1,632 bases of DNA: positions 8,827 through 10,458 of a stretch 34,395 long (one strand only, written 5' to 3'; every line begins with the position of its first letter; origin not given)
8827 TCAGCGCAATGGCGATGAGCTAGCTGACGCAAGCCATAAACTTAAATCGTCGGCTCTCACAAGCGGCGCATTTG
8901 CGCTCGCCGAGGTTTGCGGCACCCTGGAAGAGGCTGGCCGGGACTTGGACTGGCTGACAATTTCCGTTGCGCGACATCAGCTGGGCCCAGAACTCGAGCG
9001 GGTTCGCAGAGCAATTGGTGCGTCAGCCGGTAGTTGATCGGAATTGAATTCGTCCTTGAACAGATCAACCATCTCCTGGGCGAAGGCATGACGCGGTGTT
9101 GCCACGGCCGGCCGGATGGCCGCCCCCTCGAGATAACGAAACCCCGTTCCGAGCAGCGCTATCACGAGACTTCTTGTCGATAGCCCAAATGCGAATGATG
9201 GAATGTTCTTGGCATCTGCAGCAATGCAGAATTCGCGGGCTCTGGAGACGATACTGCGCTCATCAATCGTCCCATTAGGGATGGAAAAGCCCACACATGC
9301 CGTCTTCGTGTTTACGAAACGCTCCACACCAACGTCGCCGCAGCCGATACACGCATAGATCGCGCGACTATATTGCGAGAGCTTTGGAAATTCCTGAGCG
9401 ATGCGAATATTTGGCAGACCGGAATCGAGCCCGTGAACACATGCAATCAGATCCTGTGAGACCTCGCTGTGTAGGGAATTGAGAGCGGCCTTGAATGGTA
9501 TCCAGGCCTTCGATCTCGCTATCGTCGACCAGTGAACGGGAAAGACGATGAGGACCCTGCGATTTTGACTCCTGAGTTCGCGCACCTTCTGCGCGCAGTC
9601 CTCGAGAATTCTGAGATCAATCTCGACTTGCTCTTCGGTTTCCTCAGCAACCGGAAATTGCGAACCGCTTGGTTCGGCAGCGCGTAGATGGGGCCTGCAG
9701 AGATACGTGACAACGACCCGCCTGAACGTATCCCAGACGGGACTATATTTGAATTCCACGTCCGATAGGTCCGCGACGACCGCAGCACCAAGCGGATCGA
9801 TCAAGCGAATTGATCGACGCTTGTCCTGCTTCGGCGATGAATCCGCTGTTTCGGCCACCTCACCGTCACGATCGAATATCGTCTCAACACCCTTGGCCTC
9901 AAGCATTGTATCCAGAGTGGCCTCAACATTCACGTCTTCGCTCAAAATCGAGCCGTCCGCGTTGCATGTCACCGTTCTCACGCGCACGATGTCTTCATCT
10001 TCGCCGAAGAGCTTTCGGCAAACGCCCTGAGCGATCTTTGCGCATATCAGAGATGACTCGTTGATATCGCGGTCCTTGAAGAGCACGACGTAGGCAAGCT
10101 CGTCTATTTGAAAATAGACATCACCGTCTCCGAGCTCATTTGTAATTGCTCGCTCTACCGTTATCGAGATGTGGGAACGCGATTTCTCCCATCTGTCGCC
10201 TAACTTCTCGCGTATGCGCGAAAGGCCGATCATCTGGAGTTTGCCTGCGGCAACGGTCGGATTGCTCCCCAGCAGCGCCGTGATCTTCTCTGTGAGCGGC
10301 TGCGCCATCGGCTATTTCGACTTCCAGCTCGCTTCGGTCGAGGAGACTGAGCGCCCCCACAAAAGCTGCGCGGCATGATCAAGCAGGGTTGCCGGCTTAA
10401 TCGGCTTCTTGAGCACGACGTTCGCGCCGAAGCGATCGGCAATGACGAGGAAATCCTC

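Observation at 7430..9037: Tripartite-kinase look-alike with no ATPase domain and Arg in place of the H-box His (MSREIRT), but intact REC and Hpt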

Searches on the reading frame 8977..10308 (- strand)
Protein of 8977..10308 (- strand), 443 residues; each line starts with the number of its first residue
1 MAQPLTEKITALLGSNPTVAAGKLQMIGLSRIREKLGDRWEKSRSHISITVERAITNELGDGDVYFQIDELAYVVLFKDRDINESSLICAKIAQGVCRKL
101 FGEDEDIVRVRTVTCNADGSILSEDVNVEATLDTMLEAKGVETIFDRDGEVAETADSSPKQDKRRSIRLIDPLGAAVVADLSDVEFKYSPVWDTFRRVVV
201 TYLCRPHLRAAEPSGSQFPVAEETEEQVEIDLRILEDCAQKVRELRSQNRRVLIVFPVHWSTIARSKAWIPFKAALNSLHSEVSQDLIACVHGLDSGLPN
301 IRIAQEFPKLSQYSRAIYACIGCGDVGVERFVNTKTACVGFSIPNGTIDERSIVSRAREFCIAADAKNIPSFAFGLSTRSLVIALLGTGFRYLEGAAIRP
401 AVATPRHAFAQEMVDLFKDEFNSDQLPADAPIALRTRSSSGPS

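Call 8: search_protein_families(library=pfam, proteins=[window:8977-10308:-], max_evalue=0.001)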
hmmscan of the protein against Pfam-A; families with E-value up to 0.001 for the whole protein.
window:8977-10308:- (443 aa): 0 families

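Call 17: find_related_loci(query=window:8980-10308:-, collection=metagenome_contigs, flank=10000)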
Query window:8980-10308:- (443 aa) in metagenome_contigs; peptide patterns used: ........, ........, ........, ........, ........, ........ (x = any residue, [..] = any of these).
214 stretches matched a pattern; 1 encode a relative of the query (tblastn E <= 1e-3); 1 distinct loci.
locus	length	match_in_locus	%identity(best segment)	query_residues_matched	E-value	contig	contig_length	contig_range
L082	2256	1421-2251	77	1-277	3e-153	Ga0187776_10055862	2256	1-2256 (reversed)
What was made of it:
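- Tried and rejected: It gave one short contig (L082), which is cut before the target side (call 17).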

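Call 18: find_homologous_proteins(query=window:8980-10308:-, max_evalue=0.001)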
Query window:8980-10308:- (443 aa): 10 proteins with E <= 0.001 among 8000 candidates.
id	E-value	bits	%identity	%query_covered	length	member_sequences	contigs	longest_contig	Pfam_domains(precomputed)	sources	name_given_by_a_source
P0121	9.8e-292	985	100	100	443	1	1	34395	-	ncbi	ncbi:MAG: hypothetical protein WAW96_11755 [Alphaproteobacteria bacterium]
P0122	3.6e-262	888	89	100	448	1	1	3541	-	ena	-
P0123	1.7e-168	579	60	95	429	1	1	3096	-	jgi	jgi:hypothetical protein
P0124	3.7e-159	548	58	94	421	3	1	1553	-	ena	-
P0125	4.3e-150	518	53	95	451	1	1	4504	-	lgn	-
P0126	1.4e-149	517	53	95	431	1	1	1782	-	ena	-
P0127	1.0e-65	240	35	90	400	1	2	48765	-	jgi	jgi:hypothetical protein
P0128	1.3e-61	227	33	90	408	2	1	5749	-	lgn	-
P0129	1.5e-38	151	25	53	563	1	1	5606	PF00563.26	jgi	jgi:hypothetical protein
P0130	3.9e-8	51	24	76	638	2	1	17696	PF08447.19,PF13426.14,PF13188.14,PF08448.17,PF00989.32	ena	-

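Call 19: find_encoding_contigs(protein=P0122, flank=10000)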
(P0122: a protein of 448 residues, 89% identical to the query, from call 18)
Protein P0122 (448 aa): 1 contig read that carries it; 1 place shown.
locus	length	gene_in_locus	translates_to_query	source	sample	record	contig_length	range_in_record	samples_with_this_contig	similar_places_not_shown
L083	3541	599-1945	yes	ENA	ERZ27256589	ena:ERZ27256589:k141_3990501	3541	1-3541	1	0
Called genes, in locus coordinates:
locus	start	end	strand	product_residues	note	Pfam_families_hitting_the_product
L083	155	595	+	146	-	PF00072:Response_reg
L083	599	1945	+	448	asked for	-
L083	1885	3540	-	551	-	?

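Call 20: find_encoding_contigs(protein=P0123, flank=10000)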
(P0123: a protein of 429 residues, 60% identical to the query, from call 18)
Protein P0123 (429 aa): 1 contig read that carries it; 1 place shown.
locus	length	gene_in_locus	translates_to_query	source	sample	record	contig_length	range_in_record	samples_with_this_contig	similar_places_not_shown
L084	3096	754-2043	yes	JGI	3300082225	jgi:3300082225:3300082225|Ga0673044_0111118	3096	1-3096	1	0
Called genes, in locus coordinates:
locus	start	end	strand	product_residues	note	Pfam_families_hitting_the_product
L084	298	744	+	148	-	PF00072:Response_reg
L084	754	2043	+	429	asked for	-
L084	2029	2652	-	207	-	PF01627:Hpt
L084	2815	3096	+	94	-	?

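Call 21: find_encoding_contigs(protein=P0125, flank=10000)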
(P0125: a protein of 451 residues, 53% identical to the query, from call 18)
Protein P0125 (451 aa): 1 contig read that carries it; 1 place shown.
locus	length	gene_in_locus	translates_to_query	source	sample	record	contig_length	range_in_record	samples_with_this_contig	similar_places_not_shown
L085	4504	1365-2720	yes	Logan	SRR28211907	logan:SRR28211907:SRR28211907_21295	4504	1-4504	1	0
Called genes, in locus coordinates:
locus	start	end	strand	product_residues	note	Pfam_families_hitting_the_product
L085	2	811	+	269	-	?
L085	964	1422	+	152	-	PF00072:Response_reg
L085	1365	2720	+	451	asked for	-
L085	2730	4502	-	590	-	?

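Call 22: find_encoding_contigs(protein=P0127, flank=10000)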
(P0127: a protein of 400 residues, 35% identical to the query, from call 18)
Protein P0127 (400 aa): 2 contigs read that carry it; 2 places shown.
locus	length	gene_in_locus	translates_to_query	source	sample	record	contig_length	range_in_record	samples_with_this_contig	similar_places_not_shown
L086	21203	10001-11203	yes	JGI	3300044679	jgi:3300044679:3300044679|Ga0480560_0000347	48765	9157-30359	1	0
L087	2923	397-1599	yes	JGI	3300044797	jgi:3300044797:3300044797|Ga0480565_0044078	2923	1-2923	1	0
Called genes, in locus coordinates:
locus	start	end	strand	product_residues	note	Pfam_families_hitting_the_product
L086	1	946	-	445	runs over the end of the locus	PF12146:Hydrolase_4 (weak), PF00326:Peptidase_S9 (faint)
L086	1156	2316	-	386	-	PF07732:Cu-oxidase_3, PF07731:Cu-oxidase_2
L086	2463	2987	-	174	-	PF13302:Acetyltransf_3, PF00583:Acetyltransf_1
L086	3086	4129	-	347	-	-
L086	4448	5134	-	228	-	-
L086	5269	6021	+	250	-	PF02517:Rce1-like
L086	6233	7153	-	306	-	PF10026:DUF2268, PF25594:GldB_lipo (weak)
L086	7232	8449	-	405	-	PF00764:Arginosuc_synth, PF20979:Arginosuc_syn_C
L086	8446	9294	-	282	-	-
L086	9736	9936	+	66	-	-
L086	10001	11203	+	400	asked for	-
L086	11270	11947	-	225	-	PF02397:Bac_transf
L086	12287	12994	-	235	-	PF11102:YjbF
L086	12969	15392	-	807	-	PF06082:YjbH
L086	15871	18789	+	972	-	PF02563:Poly_export, PF10531:SLBB, PF22461:SLBB_2, PF10531:SLBB (weak)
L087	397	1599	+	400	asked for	-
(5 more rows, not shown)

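Call 34: search_protein_families(library=pfam, proteins=[L085:2730-4502:-, L083:1888-3492:-, L084:2032-2652:-], max_evalue=0.01)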
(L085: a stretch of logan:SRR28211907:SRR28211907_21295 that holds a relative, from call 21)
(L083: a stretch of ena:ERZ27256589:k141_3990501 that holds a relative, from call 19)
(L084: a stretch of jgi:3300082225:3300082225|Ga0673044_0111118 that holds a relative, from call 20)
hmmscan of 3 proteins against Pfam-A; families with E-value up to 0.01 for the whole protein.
L085:2730-4502:- (590 aa): 3 families
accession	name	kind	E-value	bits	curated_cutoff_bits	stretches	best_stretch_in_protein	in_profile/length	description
PF02518.31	HATPase_c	-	3e-31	108.6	26.4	1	59-172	1-110/111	Histidine kinase-, DNA gyrase B-, and HSP90-like ATPase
PF00072.30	Response_reg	-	7.1e-23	81.3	30.2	1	341-454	1-109/111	Response regulator receiver domain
PF01627.28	Hpt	-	2.1e-10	41.1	24.6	1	503-577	1-79/84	Hpt domain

L083:1888-3492:- (535 aa): 3 families
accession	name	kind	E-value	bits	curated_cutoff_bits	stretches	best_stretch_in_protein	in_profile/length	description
PF00072.30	Response_reg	-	3.6e-24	85.5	30.2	1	272-386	1-110/111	Response regulator receiver domain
PF01627.28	Hpt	-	5.6e-09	36.6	24.6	1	445-526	1-82/84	Hpt domain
PF00512.31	HisKA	-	8.9e-09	35.7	26.9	1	184-238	7-61/66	His Kinase A (phospho-acceptor) domain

L084:2032-2652:- (207 aa): 1 family
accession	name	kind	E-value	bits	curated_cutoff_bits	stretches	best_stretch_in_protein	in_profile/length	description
PF01627.28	Hpt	-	1e-10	42.1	24.6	1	112-194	1-83/84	Hpt domain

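Call 43: search_solved_structures(query=A1, max_evalue=1, show_alignments=1)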
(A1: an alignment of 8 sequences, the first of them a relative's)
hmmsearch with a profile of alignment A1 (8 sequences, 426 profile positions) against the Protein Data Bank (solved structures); distinct sequences matched with E-value up to 1: 4.
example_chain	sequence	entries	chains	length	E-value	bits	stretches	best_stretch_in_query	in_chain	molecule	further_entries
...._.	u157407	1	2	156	0.44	12.3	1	58-93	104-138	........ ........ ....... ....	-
5o9j_A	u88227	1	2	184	0.47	12.3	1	135-233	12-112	Transcription initiation factor IIB,Transcription initiation factor IIB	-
5lda_A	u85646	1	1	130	0.75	11.6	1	93-141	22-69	JAMM1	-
5ld9_A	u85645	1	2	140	0.89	11.4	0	93-141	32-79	JAMM1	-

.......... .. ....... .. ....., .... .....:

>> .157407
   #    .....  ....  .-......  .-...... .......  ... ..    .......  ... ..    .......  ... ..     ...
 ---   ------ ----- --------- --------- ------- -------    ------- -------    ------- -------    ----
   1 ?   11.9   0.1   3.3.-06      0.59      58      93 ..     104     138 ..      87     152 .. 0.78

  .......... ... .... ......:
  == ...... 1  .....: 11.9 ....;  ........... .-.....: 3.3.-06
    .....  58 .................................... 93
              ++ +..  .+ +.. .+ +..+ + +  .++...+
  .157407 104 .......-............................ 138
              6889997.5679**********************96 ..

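Call 44: search_protein_families(library=pfam, alignment_id=A1, max_evalue=1)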
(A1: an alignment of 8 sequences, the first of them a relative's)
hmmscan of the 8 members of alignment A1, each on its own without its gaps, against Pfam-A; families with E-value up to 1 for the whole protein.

A. member 1, P0121 (443 aa): 0 families

B. families by the number of members that match (of 8 scanned): 3 families
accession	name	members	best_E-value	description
PF00563.25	EAL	5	0.00033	EAL domain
PF16154.11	DUF4862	1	0.023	Domain of unknown function (DUF4862)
PF18438.7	Glyco_hydro_38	1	0.26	Glycosyl hydrolases family 38 C-terminal domain 1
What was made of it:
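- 8977..10308 (-): Conserved convergent neighbour: 443-aa degenerate GGDEF-EAL protein annotated as hypothetical. Its 3' end overlaps the target's 3' end by 61 nt. No Pfam hit for this member; weak EAL hits in 5 of 8 family members (calls 8, 44).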

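Call 55: predict_structure(alignment_id=A1)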
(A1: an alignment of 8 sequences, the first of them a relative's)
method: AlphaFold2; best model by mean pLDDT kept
length: 443 residues; sequences in the alignment: 8
mean_pLDDT: 77.6   pTM: 0.56
mean pLDDT of the five models: 77.6, 65.6, 63.9, 63.0, 59.0
residues with pLDDT >= 90: 82; 70-90: 268; 50-70: 45; < 50: 48
segments of 3 or more residues with pLDDT < 50: 150-163, 213-215, 421-443
pLDDT, mean of each block of 10 residues (from residue 1): 67 77 83 76 84 89 86 88 83 82 61 81 69 77 67 38 63 71 85 84 81 60 88 93 87 92 89 89 89 83 86 90 80 89 75 87 90 88 89 86 72 49 43 39 31
secondary structure, 60 per line:
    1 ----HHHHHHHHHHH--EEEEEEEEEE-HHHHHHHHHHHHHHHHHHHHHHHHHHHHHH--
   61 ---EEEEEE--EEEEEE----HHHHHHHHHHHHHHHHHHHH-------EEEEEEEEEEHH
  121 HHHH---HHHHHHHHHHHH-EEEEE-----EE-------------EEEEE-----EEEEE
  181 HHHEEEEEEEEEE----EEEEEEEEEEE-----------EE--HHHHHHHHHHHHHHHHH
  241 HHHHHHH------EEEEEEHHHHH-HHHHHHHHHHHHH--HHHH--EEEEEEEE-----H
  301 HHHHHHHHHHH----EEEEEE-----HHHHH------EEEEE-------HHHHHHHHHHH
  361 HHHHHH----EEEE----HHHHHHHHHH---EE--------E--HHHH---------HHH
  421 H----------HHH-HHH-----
elements in order: H5-15 E18-27 H29-58 E64-69 E72-77 H82-101 E109-118 H119-124 H128-139 E141-145 E166-170 E176-180 E184-193 E198-208 H224-247 E254-259 H260-264 H266-278 H281-284 E287-294 H300-311 E316-321 H327-331 E338-342 H350-366 E371-374 H379-388 H405-408 H418-421

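Call 58: fold_search(model_id=the predicted structure, library=pdb)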
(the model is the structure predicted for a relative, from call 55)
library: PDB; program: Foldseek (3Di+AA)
matches with E <= 10: 1696; with E <= 0.001: 141
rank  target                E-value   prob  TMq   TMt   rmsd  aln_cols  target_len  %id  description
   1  3pjw                  7.3e-15  1.00  0.40  0.42  20.5       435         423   13  Structure of Pseudomonas fluorescence LapD GGDEF-EAL dual domain, I23 (released 2011-02-09)
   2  4rnf                  7.3e-14  1.00  0.40  0.42  19.2       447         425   14  PaMorA tandem diguanylate cyclase - mutant phosphodiesterase, apo form (released 2014-11-19)
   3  5m3c_A                9.3e-14  1.00  0.39  0.41  21.2       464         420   10  Structure of the hybrid domain (GGDEF-EAL) of PA0575 from Pseudomonas aeruginosa PAO1 at 2.8 Ang. with GTP and Ca2+ bo (released 2017-12-20)
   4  4rnh                  2.5e-13  1.00  0.40  0.42  19.1       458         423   11  PaMorA tandem diguanylate cyclase - phosphodiesterase, c-di-GMP complex (released 2014-11-19)
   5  5m3c_B                1.9e-12  1.00  0.40  0.41  18.9       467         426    9  Structure of the hybrid domain (GGDEF-EAL) of PA0575 from Pseudomonas aeruginosa PAO1 at 2.8 Ang. with GTP and Ca2+ bo (released 2017-12-20)
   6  5xgb                  2.4e-12  1.00  0.39  0.32  18.0       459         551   11  Crystal structure of the PAS-GGDEF-EAL domain of PA0861 from Pseudomonas aeruginosa (released 2017-12-20)
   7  9cmf_A                2.9e-12  1.00  0.39  0.23  20.3       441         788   12  Substrate bound DosP (released 2024-11-20)
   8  5xge                  3.0e-12  1.00  0.40  0.33  18.0       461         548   11  Crystal structure of the PAS-GGDEF-EAL domain of PA0861 from Pseudomonas aeruginosa in complex with cyclic di-GMP (released 2017-12-20)
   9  6pwj_B                7.8e-12  1.00  0.38  0.41  20.6       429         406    9  Vibrio cholerae LapD S helix-GGDEF-EAL (apo) (released 2019-10-09)
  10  6pwk_A                1.7e-11  1.00  0.38  0.41  18.8       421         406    9  Vibrio cholerae LapD S helix-GGDEF-EAL (bound to c-di-GMP) (released 2019-10-09)
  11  5xgd                  2.3e-11  1.00  0.38  0.31  17.6       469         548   11  Crystal structure of the PAS-GGDEF-EAL domain of PA0861 from Pseudomonas aeruginosa in complex with GTP (released 2017-12-20)
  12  6pwj_A                3.2e-11  1.00  0.37  0.40  20.4       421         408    8  Vibrio cholerae LapD S helix-GGDEF-EAL (apo) (released 2019-10-09)
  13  9bkv_A                6.2e-11  1.00  0.39  0.23  19.8       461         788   13  DosP R97A bent form (released 2024-11-20)
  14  9ce0_B                7.4e-11  1.00  0.37  0.23  19.7       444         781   13  DosP Apo Bent form (released 2024-11-20)
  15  9bkv_B                1.2e-10  1.00  0.37  0.22  20.5       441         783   12  DosP R97A bent form (released 2024-11-20)
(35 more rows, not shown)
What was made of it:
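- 8977..10308 (-): AlphaFold model pLDDT 78; Foldseek top hits are GGDEF-EAL dual domains, LapD 3pjw at E 7e-15 (calls 55, 58).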

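Call 69: find_encoding_contigs(protein=P0128, flank=6000)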
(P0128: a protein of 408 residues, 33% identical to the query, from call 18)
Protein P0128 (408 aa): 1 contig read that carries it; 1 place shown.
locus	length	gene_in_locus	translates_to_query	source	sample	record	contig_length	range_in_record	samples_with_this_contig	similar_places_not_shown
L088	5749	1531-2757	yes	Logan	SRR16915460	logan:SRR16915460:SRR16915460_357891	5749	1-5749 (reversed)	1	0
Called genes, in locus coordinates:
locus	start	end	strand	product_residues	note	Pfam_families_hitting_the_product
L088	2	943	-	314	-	?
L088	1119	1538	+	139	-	PF00072:Response_reg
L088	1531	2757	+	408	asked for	-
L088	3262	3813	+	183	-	PF07310:PAS_5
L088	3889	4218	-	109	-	PF07238:PilZ (weak)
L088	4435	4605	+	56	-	-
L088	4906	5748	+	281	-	?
